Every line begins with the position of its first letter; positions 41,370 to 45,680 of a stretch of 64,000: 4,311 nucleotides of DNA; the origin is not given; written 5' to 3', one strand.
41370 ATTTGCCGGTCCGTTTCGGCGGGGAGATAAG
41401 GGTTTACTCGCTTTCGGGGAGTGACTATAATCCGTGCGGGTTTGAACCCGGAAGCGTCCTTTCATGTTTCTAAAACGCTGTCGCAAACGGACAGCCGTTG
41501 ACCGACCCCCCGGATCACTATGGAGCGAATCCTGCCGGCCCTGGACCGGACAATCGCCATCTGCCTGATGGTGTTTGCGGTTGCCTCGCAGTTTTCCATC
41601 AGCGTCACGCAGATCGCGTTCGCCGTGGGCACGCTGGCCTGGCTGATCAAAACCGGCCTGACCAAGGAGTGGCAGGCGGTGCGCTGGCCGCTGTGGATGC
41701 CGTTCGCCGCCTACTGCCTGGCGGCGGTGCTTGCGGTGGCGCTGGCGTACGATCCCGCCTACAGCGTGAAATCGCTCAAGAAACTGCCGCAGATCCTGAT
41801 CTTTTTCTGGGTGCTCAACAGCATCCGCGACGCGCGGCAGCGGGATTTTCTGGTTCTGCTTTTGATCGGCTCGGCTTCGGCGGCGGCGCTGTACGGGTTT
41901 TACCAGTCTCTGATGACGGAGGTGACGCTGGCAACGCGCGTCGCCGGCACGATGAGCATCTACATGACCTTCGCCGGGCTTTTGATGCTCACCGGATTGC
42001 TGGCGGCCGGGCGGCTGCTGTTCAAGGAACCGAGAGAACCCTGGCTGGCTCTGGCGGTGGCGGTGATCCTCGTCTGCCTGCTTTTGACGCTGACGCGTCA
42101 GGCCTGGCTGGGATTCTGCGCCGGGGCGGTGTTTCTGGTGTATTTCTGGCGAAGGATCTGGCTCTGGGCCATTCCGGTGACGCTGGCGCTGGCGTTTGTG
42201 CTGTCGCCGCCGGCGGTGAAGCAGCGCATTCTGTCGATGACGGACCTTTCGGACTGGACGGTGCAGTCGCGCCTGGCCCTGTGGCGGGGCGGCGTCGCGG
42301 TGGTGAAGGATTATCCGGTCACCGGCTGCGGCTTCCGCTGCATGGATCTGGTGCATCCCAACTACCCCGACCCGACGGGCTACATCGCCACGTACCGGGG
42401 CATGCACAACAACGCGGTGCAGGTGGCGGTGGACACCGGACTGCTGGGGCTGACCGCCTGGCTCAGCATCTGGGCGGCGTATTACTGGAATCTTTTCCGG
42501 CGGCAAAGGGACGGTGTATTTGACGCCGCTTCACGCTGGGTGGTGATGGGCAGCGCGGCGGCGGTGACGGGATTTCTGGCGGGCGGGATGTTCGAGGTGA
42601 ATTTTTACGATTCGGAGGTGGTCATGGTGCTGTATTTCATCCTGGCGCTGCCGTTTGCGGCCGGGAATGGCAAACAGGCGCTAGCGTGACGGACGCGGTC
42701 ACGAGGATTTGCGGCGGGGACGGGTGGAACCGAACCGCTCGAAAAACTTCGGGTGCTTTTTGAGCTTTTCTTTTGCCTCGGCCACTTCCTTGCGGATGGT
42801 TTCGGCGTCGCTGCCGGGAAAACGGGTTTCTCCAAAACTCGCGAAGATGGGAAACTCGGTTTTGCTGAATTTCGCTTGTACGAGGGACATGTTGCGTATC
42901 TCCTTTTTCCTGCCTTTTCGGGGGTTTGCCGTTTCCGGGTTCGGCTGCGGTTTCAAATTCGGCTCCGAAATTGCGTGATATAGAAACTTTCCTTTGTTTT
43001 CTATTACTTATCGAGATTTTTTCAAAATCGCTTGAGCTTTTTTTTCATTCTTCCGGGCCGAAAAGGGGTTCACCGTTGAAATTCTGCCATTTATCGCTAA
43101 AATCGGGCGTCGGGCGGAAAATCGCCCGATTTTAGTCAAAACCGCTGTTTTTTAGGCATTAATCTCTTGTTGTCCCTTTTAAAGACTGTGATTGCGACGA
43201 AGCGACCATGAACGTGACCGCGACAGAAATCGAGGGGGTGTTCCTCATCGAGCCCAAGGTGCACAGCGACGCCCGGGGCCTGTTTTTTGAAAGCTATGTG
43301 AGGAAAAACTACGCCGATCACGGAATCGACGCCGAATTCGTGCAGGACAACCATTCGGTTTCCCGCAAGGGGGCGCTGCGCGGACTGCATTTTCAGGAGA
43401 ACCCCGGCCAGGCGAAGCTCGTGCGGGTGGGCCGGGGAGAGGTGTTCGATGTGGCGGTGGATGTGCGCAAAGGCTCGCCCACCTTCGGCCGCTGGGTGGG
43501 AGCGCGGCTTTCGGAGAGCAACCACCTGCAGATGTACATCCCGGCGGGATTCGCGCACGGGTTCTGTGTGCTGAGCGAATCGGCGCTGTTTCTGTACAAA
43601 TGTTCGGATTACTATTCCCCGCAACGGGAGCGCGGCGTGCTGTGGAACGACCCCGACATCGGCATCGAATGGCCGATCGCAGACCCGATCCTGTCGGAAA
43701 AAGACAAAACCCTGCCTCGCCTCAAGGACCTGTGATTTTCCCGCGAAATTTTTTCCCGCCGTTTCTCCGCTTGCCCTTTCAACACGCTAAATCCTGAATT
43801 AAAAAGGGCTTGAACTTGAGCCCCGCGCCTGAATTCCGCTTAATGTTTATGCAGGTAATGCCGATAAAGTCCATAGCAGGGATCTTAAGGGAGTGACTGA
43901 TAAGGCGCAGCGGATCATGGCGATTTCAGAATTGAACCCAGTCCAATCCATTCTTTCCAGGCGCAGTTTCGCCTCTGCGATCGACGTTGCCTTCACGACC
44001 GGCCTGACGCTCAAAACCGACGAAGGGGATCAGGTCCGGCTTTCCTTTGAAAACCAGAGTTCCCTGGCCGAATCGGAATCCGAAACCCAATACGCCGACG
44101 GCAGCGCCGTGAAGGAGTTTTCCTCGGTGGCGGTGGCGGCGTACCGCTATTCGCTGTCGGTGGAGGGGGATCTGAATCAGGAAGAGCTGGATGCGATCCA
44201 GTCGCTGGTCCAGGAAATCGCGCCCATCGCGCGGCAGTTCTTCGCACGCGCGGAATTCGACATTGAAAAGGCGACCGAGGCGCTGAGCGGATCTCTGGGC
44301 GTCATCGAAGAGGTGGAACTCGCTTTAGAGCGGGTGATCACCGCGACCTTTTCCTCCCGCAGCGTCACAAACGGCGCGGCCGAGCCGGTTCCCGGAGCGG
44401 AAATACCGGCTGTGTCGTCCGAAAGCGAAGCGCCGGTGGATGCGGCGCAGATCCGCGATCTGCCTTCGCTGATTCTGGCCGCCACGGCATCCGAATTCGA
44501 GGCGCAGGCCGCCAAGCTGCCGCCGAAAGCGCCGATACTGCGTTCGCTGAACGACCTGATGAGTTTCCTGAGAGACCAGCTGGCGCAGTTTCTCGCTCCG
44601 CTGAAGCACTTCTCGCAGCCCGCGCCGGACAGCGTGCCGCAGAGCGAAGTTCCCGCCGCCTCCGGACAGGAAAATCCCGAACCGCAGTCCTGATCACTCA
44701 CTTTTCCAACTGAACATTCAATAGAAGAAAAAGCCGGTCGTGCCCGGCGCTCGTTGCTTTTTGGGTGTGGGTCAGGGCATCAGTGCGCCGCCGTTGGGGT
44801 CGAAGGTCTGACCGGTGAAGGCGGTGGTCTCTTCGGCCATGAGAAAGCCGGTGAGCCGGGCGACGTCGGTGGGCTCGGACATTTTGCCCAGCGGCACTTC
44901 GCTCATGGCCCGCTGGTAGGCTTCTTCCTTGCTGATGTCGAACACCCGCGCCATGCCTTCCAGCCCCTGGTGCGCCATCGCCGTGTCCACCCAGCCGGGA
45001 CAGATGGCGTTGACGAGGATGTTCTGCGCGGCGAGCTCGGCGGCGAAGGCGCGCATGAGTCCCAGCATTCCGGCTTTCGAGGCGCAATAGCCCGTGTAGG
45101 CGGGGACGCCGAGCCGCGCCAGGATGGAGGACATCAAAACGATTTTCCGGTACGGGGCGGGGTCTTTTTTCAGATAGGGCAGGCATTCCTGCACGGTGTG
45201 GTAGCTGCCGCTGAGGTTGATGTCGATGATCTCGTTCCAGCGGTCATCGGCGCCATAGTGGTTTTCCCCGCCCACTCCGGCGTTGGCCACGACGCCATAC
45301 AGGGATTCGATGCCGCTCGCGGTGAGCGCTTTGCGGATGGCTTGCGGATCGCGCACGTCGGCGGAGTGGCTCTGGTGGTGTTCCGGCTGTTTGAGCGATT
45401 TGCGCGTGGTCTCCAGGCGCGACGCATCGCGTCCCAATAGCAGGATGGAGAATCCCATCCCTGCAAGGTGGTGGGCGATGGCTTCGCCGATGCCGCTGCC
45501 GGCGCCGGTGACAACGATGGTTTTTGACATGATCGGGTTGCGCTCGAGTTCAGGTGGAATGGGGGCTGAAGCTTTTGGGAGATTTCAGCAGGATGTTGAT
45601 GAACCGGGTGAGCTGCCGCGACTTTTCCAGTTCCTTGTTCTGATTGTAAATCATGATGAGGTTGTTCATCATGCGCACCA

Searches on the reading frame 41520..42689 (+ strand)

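Call 50: search_protein_families(library=pfam, max_evalue=1, proteins=[window:41520-42689:+])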
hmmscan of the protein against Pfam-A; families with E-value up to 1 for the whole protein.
window:41520-42689:+ (389 aa): 1 family
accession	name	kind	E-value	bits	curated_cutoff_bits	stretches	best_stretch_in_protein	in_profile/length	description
PF04932.20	Wzy_C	-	1.1e-19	71.2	31.7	1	178-315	1-149/149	O-Antigen ligase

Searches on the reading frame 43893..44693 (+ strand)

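Call 50: search_protein_families(library=pfam, max_evalue=1, proteins=[window:43893-44693:+])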
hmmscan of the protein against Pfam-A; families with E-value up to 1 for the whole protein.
window:43893-44693:+ (266 aa): 1 family
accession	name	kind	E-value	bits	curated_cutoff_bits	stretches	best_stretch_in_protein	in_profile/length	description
PF03207.18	OspD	-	0.15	11.8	25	1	9-85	121-194/254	Borrelia outer surface protein D (OspD)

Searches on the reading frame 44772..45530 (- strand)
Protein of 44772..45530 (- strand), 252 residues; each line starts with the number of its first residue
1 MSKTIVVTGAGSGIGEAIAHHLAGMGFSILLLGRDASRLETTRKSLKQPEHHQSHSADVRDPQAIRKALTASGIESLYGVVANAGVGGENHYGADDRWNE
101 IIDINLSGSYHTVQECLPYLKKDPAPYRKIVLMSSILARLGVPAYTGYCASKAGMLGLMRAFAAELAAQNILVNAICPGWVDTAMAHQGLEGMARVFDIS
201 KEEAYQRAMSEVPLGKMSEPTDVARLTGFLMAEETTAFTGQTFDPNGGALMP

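Call 50: search_protein_families(library=pfam, max_evalue=1, proteins=[window:44772-45530:-])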
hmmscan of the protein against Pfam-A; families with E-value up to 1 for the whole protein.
window:44772-45530:- (252 aa): 15 families
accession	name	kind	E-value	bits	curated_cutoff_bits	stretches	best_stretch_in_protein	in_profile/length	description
PF00106.31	adh_short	-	1.4e-42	145.8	26.6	1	3-188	1-189/195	short chain dehydrogenase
PF13561.12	adh_short_C2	-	2.1e-42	145.7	27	1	9-248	1-234/236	Enoyl-(Acyl carrier protein) reductase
PF08659.16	KR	-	3.3e-11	43.9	22.6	1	4-160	2-161/180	KR domain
PF23441.1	SDR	-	5.4e-07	29.7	27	1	110-249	127-255/258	SDR-like rossmann domain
PF01370.27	Epimerase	-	1.8e-05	24.7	20.9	1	5-113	1-99/240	NAD dependent epimerase/dehydratase family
PF02719.21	Polysacc_synt_2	-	0.0019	17.8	20.2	1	5-114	1-113/293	Polysaccharide biosynthesis protein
PF08643.16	DUF1776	-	0.0035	17.2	25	1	96-188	114-206/294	Fungal family of unknown function (DUF1776)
PF05368.20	NmrA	-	0.0068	16.5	27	1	1-71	1-69/298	NmrA-like family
PF02737.24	3HCDH_N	-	0.011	16.1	22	1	5-59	2-55/180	3-hydroxyacyl-CoA dehydrogenase, NAD binding domain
PF13460.12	NAD_binding_10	-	0.012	15.9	27.2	1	9-95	1-74/184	NAD(P)H-binding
PF01073.25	3Beta_HSD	-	0.017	14.6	22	1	6-117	1-104/280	3-beta hydroxysteroid dehydrogenase/isomerase family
PF16363.11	GDP_Man_Dehyd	-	0.03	14.2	27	1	7-86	2-88/332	GDP-mannose 4,6 dehydratase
PF02558.23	ApbA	-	0.064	13.3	22.2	1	5-65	1-58/150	Ketopantoate reductase PanE/ApbA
PF01488.26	Shikimate_DH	-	0.099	13.2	24.3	1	2-50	12-60/138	Shikimate / quinate 5-dehydrogenase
PF02826.25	2-Hacid_dh_C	-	0.14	12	25.1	1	2-40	36-73/178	D-isomer specific 2-hydroxyacid dehydrogenase, NAD binding domain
